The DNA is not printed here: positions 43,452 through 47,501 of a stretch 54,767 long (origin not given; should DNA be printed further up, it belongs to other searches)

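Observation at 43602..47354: PolC-type replicase with the whole DEDDh proofreading exonuclease domain missing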

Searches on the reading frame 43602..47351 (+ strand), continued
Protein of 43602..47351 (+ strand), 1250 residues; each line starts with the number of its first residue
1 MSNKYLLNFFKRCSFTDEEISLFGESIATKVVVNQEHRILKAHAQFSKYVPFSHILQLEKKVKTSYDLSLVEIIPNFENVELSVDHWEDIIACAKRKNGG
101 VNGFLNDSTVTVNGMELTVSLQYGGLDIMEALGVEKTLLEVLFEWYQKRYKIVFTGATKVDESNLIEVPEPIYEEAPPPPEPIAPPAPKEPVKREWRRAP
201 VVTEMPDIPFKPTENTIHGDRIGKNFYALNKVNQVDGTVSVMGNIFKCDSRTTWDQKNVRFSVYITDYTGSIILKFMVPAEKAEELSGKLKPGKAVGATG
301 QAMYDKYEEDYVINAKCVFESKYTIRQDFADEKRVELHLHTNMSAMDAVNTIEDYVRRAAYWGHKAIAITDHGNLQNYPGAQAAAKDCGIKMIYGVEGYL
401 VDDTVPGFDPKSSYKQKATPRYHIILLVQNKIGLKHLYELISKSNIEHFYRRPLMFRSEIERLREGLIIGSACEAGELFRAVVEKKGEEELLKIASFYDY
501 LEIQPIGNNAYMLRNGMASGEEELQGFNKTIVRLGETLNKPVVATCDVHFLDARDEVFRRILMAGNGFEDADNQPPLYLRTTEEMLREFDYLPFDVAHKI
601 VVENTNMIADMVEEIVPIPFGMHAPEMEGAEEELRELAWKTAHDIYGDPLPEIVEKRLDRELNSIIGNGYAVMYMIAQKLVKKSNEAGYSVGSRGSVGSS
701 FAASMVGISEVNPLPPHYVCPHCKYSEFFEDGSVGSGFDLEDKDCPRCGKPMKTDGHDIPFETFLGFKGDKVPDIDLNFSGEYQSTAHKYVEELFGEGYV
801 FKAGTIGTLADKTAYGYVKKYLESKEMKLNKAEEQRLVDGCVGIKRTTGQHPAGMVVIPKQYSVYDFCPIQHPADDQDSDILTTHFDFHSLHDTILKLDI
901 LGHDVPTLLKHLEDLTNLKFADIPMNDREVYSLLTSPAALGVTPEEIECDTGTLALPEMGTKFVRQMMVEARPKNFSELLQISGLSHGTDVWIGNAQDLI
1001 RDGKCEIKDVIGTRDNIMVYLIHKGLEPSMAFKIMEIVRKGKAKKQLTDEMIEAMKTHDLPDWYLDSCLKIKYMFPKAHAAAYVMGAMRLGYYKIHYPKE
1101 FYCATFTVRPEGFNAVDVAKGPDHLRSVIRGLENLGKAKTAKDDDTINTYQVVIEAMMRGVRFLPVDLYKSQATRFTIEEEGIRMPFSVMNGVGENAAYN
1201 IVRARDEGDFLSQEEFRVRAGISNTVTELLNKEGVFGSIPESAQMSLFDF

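Call 6: find_homologous_proteins(query=window:43602-47351:+, max_evalue=1e-10)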
Query window:43602-47351:+ (1250 aa): 7996 proteins with E <= 1e-10 among 8000 candidates; the best 120 are listed.
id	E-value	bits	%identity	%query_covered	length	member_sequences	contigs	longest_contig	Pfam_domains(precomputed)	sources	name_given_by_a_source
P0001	0.0e+0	2903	100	100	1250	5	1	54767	PF02811.27,PF14579.13,PF17657.7,PF07733.19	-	-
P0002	0.0e+0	2531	86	100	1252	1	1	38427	PF02811.27,PF14579.13,PF17657.7,PF07733.19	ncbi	-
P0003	0.0e+0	2517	85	100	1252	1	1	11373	PF02811.27,PF14579.13,PF17657.7,PF07733.19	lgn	-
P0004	0.0e+0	2493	85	100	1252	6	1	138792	PF02811.27,PF14579.13,PF14480.12,PF17657.7,PF07733.19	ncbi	-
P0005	0.0e+0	2475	84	100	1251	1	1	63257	PF02811.27,PF14579.13,PF17657.7,PF07733.19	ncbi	-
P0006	0.0e+0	2463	83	100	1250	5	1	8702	PF02811.27,PF14579.13,PF17657.7,PF07733.19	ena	-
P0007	0.0e+0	2455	83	100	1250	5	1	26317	PF02811.27,PF14579.13,PF14480.12,PF17657.7,PF07733.19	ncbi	-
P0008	0.0e+0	2453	83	100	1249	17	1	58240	PF02811.27,PF14579.13,PF17657.7,PF07733.19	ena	-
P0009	0.0e+0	2434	83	100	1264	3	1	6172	PF02811.27,PF14579.13,PF14480.12,PF17657.7,PF07733.19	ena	-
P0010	0.0e+0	2430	82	100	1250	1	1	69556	PF02811.27,PF14579.13,PF17657.7,PF07733.19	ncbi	-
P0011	0.0e+0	2427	82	100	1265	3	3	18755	PF02811.27,PF14579.13,PF17657.7,PF07733.19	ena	-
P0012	0.0e+0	2411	82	100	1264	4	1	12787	PF02811.27,PF14579.13,PF17657.7,PF07733.19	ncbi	-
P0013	0.0e+0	2407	82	100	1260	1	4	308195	PF02811.27,PF14579.13,PF17657.7,PF07733.19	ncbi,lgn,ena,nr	ncbi:MAG: PolC-type DNA polymerase III [Clostridia bacterium]|nr:PolC-type DNA polymerase III [Clost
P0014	0.0e+0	2395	81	100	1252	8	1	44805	PF02811.27,PF14579.13,PF14480.12,PF17657.7,PF07733.19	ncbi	-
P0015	0.0e+0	2376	80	100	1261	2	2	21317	PF02811.27,PF14579.13,PF17657.7,PF07733.19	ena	-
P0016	0.0e+0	2370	80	100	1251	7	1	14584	PF02811.27,PF14579.13,PF14480.12,PF17657.7,PF07733.19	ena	-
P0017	0.0e+0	2369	80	100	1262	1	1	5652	PF02811.27,PF14579.13,PF17657.7,PF07733.19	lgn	-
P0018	0.0e+0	2358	81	100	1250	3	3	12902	PF02811.27,PF14579.13,PF17657.7,PF07733.19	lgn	-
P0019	0.0e+0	2326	80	100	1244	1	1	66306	PF02811.27,PF14579.13,PF17657.7,PF07733.19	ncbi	-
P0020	0.0e+0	2318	79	100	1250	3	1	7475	PF02811.27,PF14579.13,PF14480.12,PF17657.7,PF07733.19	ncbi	-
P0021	0.0e+0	2287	79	100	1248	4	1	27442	PF02811.27,PF14579.13,PF17657.7,PF07733.19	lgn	-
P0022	0.0e+0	2272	78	100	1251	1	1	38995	PF02811.27,PF14579.13,PF17657.7,PF07733.19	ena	-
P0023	0.0e+0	2221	90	84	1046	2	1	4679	PF02811.27,PF14579.13,PF17657.7,PF07733.19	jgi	jgi:DNA polymerase-3 subunit alpha (Gram-positive type)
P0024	0.0e+0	2194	74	100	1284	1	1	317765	PF02811.27,PF14579.13,PF17657.7,PF07733.19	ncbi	-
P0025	0.0e+0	2109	71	100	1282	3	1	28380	PF02811.27,PF14579.13,PF14480.12,PF17657.7,PF07733.19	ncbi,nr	ncbi:MAG: PolC-type DNA polymerase III [Clostridia bacterium]|nr:PolC-type DNA polymerase III [Clost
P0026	0.0e+0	1922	98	68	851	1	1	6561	PF02811.27,PF14579.13,PF17657.7,PF07733.19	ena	-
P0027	0.0e+0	1831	73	67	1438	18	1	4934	PF00929.32,PF13482.13,PF02811.27,PF16473.12,PF14579.13,PF01336.32,PF17657.7,PF07733.19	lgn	-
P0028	0.0e+0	1824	72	67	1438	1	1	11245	PF00929.32,PF13482.13,PF02811.27,PF16473.12,PF14579.13,PF01336.32,PF17657.7,PF07733.19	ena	-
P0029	0.0e+0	1747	72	67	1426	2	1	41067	PF00929.32,PF13482.13,PF02811.27,PF16473.12,PF14579.13,PF17657.7,PF07733.19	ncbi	-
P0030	0.0e+0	1741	71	67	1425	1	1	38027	PF00929.32,PF13482.13,PF02811.27,PF14579.13,PF01336.32,PF17657.7,PF07733.19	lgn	-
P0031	0.0e+0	1732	72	68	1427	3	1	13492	PF00929.32,PF13482.13,PF02811.27,PF16473.12,PF14579.13,PF11490.14,PF17657.7,PF07733.19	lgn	-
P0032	0.0e+0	1731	73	67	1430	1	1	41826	PF00929.32,PF13482.13,PF02811.27,PF16473.12,PF14579.13,PF14480.12,PF11490.14,PF17657.7,PF07733.19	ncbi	-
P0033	0.0e+0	1730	72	67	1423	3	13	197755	PF00929.32,PF13482.13,PF02811.27,PF16473.12,PF14579.13,PF11490.14,PF17657.7,PF07733.19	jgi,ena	-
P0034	0.0e+0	1725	70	68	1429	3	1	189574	PF00929.32,PF13482.13,PF02811.27,PF16473.12,PF14579.13,PF11490.14,PF17657.7,PF07733.19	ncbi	-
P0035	0.0e+0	1723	71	68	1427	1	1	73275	PF00929.32,PF13482.13,PF02811.27,PF16473.12,PF14579.13,PF11490.14,PF17657.7,PF07733.19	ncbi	-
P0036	0.0e+0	1719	72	67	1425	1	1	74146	PF00929.32,PF13482.13,PF02811.27,PF16473.12,PF14579.13,PF14480.12,PF01336.32,PF11490.14,PF17657.7,PF07733.19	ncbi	-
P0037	0.0e+0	1716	70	67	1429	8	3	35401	PF00929.32,PF13482.13,PF02811.27,PF16473.12,PF14579.13,PF01336.32,PF11490.14,PF17657.7,PF07733.19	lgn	-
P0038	0.0e+0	1714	71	68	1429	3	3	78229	PF00929.32,PF13482.13,PF02811.27,PF16473.12,PF14579.13,PF11490.14,PF17657.7,PF07733.19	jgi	-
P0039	0.0e+0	1713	71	67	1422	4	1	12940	PF00929.32,PF13482.13,PF02811.27,PF14579.13,PF11490.14,PF17657.7,PF07733.19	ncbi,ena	-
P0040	0.0e+0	1699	70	67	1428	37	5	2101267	PF00929.32,PF13482.13,PF02811.27,PF16473.12,PF14579.13,PF11490.14,PF17657.7,PF07733.19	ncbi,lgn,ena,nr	ncbi:MAG: PolC-type DNA polymerase III [Clostridia bacterium]|nr:PolC-type DNA polymerase III [Clost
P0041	0.0e+0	1699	71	67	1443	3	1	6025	PF00929.32,PF02811.27,PF16473.12,PF14579.13,PF17657.7,PF07733.19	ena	-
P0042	0.0e+0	1699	71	67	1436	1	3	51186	PF00929.32,PF13482.13,PF02811.27,PF16473.12,PF14579.13,PF01336.32,PF11490.14,PF17657.7,PF07733.19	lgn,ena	-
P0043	0.0e+0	1696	71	67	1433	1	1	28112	PF00929.32,PF13482.13,PF02811.27,PF16473.12,PF14579.13,PF11490.14,PF17657.7,PF07733.19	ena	-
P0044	0.0e+0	1696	70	66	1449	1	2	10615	PF00929.32,PF02811.27,PF16473.12,PF14579.13,PF17657.7,PF07733.19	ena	-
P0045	0.0e+0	1695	70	66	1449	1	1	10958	PF00929.32,PF02811.27,PF16473.12,PF14579.13,PF17657.7,PF07733.19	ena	-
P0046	0.0e+0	1694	72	67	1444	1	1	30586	PF00929.32,PF02811.27,PF14579.13,PF17657.7,PF07733.19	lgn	-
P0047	0.0e+0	1694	71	67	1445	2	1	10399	PF00929.32,PF02811.27,PF16473.12,PF14579.13,PF11490.14,PF17657.7,PF07733.19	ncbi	-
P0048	0.0e+0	1692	70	66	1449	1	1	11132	PF00929.32,PF02811.27,PF16473.12,PF14579.13,PF17657.7,PF07733.19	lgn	-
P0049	0.0e+0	1692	70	67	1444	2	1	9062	PF00929.32,PF02811.27,PF16473.12,PF14579.13,PF17657.7,PF07733.19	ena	-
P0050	0.0e+0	1692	70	66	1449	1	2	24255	PF00929.32,PF02811.27,PF16473.12,PF14579.13,PF17657.7,PF07733.19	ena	-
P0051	0.0e+0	1691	70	66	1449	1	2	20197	PF00929.32,PF02811.27,PF16473.12,PF14579.13,PF17657.7,PF07733.19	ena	-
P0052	0.0e+0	1684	69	67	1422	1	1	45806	PF00929.32,PF13482.13,PF02811.27,PF16473.12,PF14579.13,PF14480.12,PF11490.14,PF17657.7,PF07733.19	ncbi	-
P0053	0.0e+0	1680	71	67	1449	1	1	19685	PF00929.32,PF02811.27,PF14579.13,PF17657.7,PF07733.19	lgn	-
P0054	0.0e+0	1676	70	67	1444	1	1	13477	PF00929.32,PF02811.27,PF16473.12,PF14579.13,PF17657.7,PF07733.19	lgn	-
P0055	0.0e+0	1670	70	66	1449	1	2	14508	PF00929.32,PF02811.27,PF16473.12,PF14579.13,PF01336.32,PF17657.7,PF07733.19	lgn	-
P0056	0.0e+0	1670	70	67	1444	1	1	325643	PF00929.32,PF02811.27,PF16473.12,PF14579.13,PF17657.7,PF07733.19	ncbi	-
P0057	0.0e+0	1669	70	67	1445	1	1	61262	PF00929.32,PF02811.27,PF16473.12,PF14579.13,PF17657.7,PF07733.19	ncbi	-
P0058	0.0e+0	1663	68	69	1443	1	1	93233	PF00929.32,PF02811.27,PF16473.12,PF14579.13,PF17657.7,PF07733.19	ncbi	-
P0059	0.0e+0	1660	70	67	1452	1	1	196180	PF00929.32,PF02811.27,PF16473.12,PF14579.13,PF01336.32,PF17657.7,PF07733.19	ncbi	-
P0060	0.0e+0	1648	69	67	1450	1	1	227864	PF00929.32,PF02811.27,PF14579.13,PF01336.32,PF17657.7,PF07733.19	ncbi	-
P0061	0.0e+0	1644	57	98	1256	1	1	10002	PF02811.27,PF14579.13,PF17657.7,PF07733.19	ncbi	-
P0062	0.0e+0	1606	86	64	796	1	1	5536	PF14579.13,PF17657.7,PF07733.19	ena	-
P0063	0.0e+0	1517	78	66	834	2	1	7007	PF02811.27,PF07733.19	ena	-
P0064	0.0e+0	1516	75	54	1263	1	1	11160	PF00929.32,PF13482.13,PF02811.27,PF16473.12,PF01336.32,PF11490.14,PF17657.7,PF07733.19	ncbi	-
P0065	0.0e+0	1430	60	72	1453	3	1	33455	PF00929.32,PF13482.13,PF02811.27,PF16473.12,PF14579.13,PF17657.7,PF07733.19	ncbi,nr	ncbi:MAG: PolC-type DNA polymerase III [Clostridiales bacterium]|nr:PolC-type DNA polymerase III [Cl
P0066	0.0e+0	1417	60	71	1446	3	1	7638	PF00929.32,PF02811.27,PF14579.13,PF17657.7,PF07733.19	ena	-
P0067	0.0e+0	1416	63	67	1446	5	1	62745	PF00929.32,PF02811.27,PF16473.12,PF14579.13,PF17657.7,PF07733.19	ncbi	-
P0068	0.0e+0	1414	63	68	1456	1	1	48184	PF00929.32,PF02811.27,PF16473.12,PF14579.13,PF17657.7,PF07733.19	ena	-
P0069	0.0e+0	1412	64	67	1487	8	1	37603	PF00929.32,PF02811.27,PF14579.13,PF17657.7,PF07733.19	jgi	-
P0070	0.0e+0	1408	63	68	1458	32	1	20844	PF00929.32,PF13482.13,PF02811.27,PF14579.13,PF17657.7,PF07733.19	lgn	-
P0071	0.0e+0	1406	64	66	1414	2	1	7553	PF00929.32,PF13482.13,PF02811.27,PF16473.12,PF14579.13,PF01336.32,PF17657.7,PF07733.19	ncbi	ncbi:MAG: PolC-type DNA polymerase III [Clostridia bacterium]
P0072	0.0e+0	1394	63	66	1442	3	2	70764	PF00929.32,PF02811.27,PF16473.12,PF14579.13,PF17657.7,PF07733.19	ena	-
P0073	0.0e+0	1393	60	71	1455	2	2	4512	PF00929.32,PF13482.13,PF02811.27,PF14579.13,PF11490.14,PF17657.7,PF07733.19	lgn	-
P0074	0.0e+0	1393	63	67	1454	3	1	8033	PF00929.32,PF13482.13,PF02811.27,PF16473.12,PF14579.13,PF01336.32,PF11490.14,PF17657.7,PF07733.19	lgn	-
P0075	0.0e+0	1393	61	68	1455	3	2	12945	PF00929.32,PF13482.13,PF02811.27,PF16473.12,PF14579.13,PF01336.32,PF11490.14,PF17657.7,PF07733.19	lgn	-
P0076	0.0e+0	1393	63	67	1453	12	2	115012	PF00929.32,PF02811.27,PF16473.12,PF14579.13,PF17657.7,PF07733.19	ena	-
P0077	0.0e+0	1393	62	69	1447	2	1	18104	PF00929.32,PF13482.13,PF02811.27,PF14579.13,PF17657.7,PF07733.19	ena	-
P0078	0.0e+0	1392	62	69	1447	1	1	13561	PF00929.32,PF13482.13,PF02811.27,PF14579.13,PF17657.7,PF07733.19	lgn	-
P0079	0.0e+0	1392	62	69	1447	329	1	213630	PF00929.32,PF13482.13,PF02811.27,PF14579.13,PF17657.7,PF07733.19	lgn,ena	-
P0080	0.0e+0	1392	63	67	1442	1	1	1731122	PF00929.32,PF13482.13,PF02811.27,PF16473.12,PF14579.13,PF17657.7,PF07733.19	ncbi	-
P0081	0.0e+0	1389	60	67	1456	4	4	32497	PF00929.32,PF13482.13,PF02811.27,PF14579.13,PF11490.14,PF17657.7,PF07733.19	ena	-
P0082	0.0e+0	1387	51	100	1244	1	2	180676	PF02811.27,PF14579.13,PF17657.7,PF07733.19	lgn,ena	-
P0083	0.0e+0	1387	52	98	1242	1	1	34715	PF02811.27,PF14579.13,PF01336.32,PF17657.7,PF07733.19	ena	-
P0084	0.0e+0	1386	60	69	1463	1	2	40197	PF00929.32,PF13482.13,PF02811.27,PF16473.12,PF14579.13,PF17657.7,PF07733.19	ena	-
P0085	0.0e+0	1385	62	67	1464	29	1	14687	PF00929.32,PF13482.13,PF02811.27,PF16473.12,PF14579.13,PF11490.14,PF17657.7,PF07733.19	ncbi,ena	-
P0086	0.0e+0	1385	52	100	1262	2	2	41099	PF02811.27,PF14579.13,PF11490.14,PF17657.7,PF07733.19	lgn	-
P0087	0.0e+0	1383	60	68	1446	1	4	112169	PF00929.32,PF13482.13,PF02811.27,PF16473.12,PF14579.13,PF11490.14,PF17657.7,PF07733.19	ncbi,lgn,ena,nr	ncbi:MAG: PolC-type DNA polymerase III [Clostridiales bacterium]|nr:PolC-type DNA polymerase III [Cl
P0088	0.0e+0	1381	52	97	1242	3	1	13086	PF02811.27,PF14579.13,PF14480.12,PF01336.32,PF17657.7,PF07733.19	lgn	-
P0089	0.0e+0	1380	63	66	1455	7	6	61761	PF00929.32,PF02811.27,PF16473.12,PF14579.13,PF17657.7,PF07733.19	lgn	-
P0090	0.0e+0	1380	52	98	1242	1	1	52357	PF02811.27,PF14579.13,PF01336.32,PF17657.7,PF07733.19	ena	-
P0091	0.0e+0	1379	52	98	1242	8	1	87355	PF02811.27,PF14579.13,PF01336.32,PF17657.7,PF07733.19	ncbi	-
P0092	0.0e+0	1379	63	67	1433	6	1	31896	PF00929.32,PF02811.27,PF14579.13,PF17657.7,PF07733.19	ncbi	-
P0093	0.0e+0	1379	63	66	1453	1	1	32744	PF00929.32,PF02811.27,PF16473.12,PF14579.13,PF17657.7,PF07733.19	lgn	-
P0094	0.0e+0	1379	52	98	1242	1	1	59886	PF02811.27,PF14579.13,PF01336.32,PF17657.7,PF07733.19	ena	-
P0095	0.0e+0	1379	63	67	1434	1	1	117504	PF00929.32,PF13482.13,PF02811.27,PF16473.12,PF14579.13,PF11490.14,PF17657.7,PF07733.19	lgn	-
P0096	0.0e+0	1379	61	66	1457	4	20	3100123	PF00929.32,PF02811.27,PF16473.12,PF14579.13,PF17657.7,PF07733.19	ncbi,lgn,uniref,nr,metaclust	ncbi:PolC-type DNA polymerase III [Ethanoligenens harbinense]|uniref:DNA polymerase III PolC-type n=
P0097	0.0e+0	1379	63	67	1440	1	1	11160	PF00929.32,PF13482.13,PF02811.27,PF16473.12,PF14579.13,PF17657.7,PF07733.19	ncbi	-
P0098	0.0e+0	1378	52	98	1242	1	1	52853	PF02811.27,PF14579.13,PF01336.32,PF17657.7,PF07733.19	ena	-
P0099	0.0e+0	1378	62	67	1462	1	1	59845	PF00929.32,PF02811.27,PF14579.13,PF11490.14,PF17657.7,PF07733.19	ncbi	-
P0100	0.0e+0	1378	52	98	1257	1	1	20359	PF02811.27,PF14579.13,PF01336.32,PF11490.14,PF17657.7,PF07733.19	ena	-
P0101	0.0e+0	1378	62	68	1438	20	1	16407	PF00929.32,PF02811.27,PF14579.13,PF14480.12,PF17657.7,PF07733.19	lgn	-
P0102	0.0e+0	1377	52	98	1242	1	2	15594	PF02811.27,PF14579.13,PF01336.32,PF17657.7,PF07733.19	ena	-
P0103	0.0e+0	1377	51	100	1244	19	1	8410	PF02811.27,PF14579.13,PF17657.7,PF07733.19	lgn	-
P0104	0.0e+0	1376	61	68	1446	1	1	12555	PF00929.32,PF13482.13,PF02811.27,PF16473.12,PF14579.13,PF11490.14,PF17657.7,PF07733.19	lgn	-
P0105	0.0e+0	1376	63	67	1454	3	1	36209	PF00929.32,PF02811.27,PF16473.12,PF14579.13,PF17657.7,PF07733.19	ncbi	-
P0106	0.0e+0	1375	63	67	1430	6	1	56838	PF00929.32,PF02811.27,PF16473.12,PF14579.13,PF17657.7,PF07733.19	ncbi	-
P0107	0.0e+0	1375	62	67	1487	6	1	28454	PF00929.32,PF02811.27,PF14579.13,PF11490.14,PF17657.7,PF07733.19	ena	-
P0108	0.0e+0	1375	63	66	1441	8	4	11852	PF00929.32,PF13482.13,PF02811.27,PF14579.13,PF11490.14,PF17657.7,PF07733.19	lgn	-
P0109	0.0e+0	1374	63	67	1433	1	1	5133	PF00929.32,PF02811.27,PF14579.13,PF17657.7,PF07733.19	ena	-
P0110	0.0e+0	1374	62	68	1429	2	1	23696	PF00929.32,PF13482.13,PF02811.27,PF16473.12,PF14579.13,PF17657.7,PF07733.19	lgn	-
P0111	0.0e+0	1374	52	100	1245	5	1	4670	PF02811.27,PF14579.13,PF17657.7,PF07733.19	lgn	-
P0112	0.0e+0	1373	63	67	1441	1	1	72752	PF00929.32,PF02811.27,PF14579.13,PF17657.7,PF07733.19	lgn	-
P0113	0.0e+0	1373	53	96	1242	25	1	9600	PF02811.27,PF14579.13,PF01336.32,PF11490.14,PF17657.7,PF07733.19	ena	-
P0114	0.0e+0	1373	62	67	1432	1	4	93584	PF00929.32,PF02811.27,PF14579.13,PF11490.14,PF17657.7,PF07733.19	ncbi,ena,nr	ncbi:MAG: PolC-type DNA polymerase III [Clostridia bacterium]|nr:PolC-type DNA polymerase III [Clost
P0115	0.0e+0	1372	63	67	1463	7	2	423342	PF00929.32,PF02811.27,PF16473.12,PF14579.13,PF14480.12,PF17657.7,PF07733.19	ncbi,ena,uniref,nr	ncbi:PolC-type DNA polymerase III [Clostridiaceae bacterium NSJ-31]|uniref:DNA polymerase III PolC-t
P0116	0.0e+0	1372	52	99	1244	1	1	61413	PF02811.27,PF14579.13,PF17657.7,PF07733.19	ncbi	-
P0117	0.0e+0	1372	62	67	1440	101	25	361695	PF00929.32,PF02811.27,PF16473.12,PF14579.13,PF17657.7,PF07733.19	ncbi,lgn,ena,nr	ncbi:MAG: PolC-type DNA polymerase III [Clostridiales bacterium]|nr:PolC-type DNA polymerase III [Cl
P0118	0.0e+0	1372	63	67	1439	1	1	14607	PF00929.32,PF02811.27,PF14579.13,PF17657.7,PF07733.19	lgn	-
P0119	0.0e+0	1370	63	66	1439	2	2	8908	PF00929.32,PF02811.27,PF14579.13,PF17657.7,PF07733.19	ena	-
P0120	0.0e+0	1370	51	98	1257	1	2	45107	PF02811.27,PF14579.13,PF01336.32,PF11490.14,PF17657.7,PF07733.19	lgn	-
